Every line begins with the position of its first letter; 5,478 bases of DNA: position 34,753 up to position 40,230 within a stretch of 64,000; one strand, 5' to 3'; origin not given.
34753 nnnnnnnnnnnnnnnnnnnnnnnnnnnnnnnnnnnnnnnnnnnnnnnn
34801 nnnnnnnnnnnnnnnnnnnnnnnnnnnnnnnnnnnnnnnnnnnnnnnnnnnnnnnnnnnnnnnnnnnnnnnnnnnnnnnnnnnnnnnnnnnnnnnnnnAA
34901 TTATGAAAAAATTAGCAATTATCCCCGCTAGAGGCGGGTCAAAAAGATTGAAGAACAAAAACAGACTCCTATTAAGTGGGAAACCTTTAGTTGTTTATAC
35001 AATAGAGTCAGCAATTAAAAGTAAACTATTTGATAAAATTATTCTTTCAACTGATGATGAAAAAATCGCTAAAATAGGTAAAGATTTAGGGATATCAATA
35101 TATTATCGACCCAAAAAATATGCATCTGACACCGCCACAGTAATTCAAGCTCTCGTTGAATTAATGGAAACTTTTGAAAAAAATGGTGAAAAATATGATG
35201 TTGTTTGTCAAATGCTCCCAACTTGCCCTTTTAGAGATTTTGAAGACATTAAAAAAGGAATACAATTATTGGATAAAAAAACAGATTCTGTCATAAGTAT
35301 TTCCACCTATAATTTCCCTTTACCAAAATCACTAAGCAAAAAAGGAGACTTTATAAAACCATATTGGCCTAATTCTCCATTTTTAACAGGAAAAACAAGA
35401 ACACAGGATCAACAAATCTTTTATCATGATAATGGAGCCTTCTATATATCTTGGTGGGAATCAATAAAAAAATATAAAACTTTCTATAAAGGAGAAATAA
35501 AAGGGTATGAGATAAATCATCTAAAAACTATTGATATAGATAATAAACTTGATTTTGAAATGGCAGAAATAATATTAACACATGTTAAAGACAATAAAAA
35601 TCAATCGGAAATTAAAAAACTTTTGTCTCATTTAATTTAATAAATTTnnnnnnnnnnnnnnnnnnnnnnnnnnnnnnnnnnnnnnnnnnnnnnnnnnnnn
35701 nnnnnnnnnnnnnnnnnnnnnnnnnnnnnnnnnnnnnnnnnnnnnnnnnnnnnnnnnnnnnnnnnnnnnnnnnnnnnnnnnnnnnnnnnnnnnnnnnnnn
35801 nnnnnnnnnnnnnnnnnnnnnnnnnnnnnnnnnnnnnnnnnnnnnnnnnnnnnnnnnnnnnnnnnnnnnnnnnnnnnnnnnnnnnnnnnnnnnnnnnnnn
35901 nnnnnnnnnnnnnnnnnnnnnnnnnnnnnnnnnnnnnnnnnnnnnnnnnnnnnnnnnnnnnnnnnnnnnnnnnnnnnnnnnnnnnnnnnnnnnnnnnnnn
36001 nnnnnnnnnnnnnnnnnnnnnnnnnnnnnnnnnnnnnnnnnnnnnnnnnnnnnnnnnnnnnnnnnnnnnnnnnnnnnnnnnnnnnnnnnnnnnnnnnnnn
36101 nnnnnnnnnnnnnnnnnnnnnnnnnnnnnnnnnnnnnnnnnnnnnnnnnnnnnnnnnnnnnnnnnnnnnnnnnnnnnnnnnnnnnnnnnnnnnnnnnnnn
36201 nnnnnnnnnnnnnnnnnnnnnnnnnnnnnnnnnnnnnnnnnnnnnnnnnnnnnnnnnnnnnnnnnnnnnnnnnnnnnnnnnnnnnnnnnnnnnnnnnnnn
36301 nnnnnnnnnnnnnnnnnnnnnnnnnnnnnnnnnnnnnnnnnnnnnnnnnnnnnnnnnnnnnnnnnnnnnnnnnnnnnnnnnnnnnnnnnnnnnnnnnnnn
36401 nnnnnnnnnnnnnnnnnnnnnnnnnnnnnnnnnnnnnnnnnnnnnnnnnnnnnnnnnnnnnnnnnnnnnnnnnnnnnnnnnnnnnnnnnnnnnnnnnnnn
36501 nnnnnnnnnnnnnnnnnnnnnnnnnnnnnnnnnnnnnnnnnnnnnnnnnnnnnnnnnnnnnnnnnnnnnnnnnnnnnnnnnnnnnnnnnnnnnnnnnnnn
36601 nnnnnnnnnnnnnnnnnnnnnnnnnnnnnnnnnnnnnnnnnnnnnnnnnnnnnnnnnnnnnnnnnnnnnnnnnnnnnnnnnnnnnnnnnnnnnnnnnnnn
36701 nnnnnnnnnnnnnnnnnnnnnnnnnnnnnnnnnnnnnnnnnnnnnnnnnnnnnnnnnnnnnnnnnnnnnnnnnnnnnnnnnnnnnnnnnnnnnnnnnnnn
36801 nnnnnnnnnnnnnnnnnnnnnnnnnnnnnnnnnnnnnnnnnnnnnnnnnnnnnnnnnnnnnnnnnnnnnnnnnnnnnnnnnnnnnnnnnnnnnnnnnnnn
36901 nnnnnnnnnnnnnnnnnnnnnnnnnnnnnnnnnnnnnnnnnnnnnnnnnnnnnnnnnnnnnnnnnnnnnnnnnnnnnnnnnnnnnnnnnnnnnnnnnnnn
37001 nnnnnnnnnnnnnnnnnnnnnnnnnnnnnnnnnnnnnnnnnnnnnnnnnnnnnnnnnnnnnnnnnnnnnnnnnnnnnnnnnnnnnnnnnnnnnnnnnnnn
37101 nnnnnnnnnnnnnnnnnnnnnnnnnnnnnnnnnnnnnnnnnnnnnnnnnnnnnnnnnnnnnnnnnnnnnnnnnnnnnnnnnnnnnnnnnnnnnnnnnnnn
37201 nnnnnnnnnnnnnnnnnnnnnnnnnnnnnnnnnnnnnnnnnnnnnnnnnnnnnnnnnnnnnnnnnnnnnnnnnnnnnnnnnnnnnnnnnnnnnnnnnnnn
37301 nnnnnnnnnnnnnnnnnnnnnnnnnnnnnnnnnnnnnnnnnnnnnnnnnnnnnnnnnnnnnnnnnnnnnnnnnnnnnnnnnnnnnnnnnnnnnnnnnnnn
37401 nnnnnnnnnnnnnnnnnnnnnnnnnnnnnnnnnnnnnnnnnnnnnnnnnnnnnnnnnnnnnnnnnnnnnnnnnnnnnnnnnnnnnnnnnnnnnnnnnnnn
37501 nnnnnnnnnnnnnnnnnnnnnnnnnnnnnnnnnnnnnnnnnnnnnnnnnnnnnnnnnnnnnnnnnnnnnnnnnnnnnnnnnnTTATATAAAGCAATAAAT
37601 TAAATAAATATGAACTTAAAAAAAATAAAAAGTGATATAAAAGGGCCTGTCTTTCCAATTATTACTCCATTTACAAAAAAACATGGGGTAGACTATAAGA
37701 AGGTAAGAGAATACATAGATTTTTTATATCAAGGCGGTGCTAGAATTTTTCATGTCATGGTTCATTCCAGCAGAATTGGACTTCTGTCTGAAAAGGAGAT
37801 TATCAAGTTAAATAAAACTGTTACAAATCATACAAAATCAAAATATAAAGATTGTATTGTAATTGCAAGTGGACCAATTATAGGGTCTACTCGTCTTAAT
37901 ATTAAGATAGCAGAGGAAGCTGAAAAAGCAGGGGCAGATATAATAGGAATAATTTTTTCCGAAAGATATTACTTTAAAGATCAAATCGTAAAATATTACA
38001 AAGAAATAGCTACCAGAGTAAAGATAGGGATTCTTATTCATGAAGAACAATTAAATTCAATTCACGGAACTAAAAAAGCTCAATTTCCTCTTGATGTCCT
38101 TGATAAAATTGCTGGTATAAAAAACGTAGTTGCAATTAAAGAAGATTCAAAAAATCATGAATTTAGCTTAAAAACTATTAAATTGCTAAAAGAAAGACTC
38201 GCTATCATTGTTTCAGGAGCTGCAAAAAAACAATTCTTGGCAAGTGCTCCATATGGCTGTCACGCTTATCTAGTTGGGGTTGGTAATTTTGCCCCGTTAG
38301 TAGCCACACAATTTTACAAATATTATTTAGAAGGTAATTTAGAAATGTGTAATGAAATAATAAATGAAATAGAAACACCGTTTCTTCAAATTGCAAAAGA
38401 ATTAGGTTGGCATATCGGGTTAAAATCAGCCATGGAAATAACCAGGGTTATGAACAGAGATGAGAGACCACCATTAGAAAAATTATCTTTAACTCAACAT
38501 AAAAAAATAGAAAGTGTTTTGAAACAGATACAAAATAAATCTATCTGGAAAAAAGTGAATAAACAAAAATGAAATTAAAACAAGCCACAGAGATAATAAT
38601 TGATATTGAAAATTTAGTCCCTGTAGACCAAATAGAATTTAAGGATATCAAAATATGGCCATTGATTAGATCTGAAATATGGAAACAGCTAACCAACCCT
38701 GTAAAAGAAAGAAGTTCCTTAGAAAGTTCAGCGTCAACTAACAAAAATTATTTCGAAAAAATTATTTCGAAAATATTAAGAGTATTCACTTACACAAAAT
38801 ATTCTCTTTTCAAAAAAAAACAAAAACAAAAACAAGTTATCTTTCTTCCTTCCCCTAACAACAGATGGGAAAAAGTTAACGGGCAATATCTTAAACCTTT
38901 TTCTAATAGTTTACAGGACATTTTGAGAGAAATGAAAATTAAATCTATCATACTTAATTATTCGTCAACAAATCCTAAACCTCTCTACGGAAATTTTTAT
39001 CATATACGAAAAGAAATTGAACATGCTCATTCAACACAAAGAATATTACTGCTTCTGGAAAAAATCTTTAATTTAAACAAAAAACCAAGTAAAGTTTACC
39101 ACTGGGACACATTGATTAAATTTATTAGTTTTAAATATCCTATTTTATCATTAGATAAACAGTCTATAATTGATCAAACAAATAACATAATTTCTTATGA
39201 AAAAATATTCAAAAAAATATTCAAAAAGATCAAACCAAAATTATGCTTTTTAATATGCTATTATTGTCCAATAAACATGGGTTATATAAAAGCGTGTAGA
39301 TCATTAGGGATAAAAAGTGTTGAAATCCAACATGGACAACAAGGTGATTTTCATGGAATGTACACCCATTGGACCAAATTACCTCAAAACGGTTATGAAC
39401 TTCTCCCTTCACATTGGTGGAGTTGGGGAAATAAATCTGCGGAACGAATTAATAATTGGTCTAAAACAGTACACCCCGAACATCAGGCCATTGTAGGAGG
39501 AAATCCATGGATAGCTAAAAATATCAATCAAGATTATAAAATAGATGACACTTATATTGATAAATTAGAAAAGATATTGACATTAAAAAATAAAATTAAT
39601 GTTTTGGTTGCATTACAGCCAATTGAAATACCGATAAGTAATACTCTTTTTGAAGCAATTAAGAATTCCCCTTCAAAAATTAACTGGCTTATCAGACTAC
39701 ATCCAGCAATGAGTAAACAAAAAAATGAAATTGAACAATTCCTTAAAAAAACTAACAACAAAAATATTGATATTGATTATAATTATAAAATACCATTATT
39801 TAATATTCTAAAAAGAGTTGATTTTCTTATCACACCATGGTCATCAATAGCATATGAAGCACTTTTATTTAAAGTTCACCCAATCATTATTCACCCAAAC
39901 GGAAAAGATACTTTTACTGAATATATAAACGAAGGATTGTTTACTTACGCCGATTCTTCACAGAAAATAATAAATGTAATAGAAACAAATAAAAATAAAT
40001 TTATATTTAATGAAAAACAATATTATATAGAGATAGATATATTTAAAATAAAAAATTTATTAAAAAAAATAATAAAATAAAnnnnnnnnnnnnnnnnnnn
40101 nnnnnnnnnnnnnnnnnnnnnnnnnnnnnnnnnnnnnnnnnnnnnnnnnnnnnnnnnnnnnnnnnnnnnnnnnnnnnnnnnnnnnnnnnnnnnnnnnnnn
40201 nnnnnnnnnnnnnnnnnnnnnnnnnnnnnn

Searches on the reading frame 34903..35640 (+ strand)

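Call 26: search_protein_families(library=pfam, proteins=[window:34903-35640:+], max_evalue=0.001)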
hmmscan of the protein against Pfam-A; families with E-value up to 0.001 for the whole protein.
window:34903-35640:+ (245 aa): 2 families
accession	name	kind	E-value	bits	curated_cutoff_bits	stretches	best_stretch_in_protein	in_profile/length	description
PF02348.25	CTP_transf_3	-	3.1e-27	96.2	22.6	1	5-137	2-128/217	Cytidylyltransferase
PF12804.13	NTP_transf_3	-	0.00097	19.8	27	0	5-86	1-82/160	MobA-like NTP transferase domain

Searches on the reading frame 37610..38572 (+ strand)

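Call 4: search_protein_families(library=pfam, proteins=[window:37610-38572:+], max_evalue=0.01)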
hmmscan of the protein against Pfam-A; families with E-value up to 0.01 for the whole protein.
window:37610-38572:+ (320 aa): 1 family
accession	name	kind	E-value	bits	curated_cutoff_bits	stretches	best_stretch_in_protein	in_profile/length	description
PF00701.28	DHDPS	-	2e-23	83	22.1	1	12-306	4-288/289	Dihydrodipicolinate synthetase family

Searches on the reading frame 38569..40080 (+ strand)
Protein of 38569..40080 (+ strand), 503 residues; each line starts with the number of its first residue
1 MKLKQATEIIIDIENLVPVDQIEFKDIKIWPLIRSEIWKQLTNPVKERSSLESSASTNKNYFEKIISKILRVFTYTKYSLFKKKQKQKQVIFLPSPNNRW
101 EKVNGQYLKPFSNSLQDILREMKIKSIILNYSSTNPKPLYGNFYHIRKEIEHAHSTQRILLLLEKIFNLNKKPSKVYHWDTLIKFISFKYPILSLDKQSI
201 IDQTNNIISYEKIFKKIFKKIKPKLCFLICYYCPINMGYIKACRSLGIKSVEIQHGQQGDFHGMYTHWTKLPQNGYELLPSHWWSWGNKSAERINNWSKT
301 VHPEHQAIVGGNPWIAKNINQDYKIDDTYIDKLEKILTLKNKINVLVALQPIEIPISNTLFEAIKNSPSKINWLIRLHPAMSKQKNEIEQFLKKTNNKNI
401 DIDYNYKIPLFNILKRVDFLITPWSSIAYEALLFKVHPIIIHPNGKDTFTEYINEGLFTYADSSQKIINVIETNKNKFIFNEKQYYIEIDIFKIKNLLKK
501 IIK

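Call 4: search_protein_families(library=pfam, proteins=[window:38569-40080:+], max_evalue=0.01)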
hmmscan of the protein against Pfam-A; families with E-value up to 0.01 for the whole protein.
window:38569-40080:+ (503 aa): 1 family
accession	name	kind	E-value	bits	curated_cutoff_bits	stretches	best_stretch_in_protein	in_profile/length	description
PF04464.20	Glyphos_transf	-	5.5e-05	22.7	22.1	1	369-451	227-301/367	CDP-Glycerol:Poly(glycerophosphate) glycerophosphotransferase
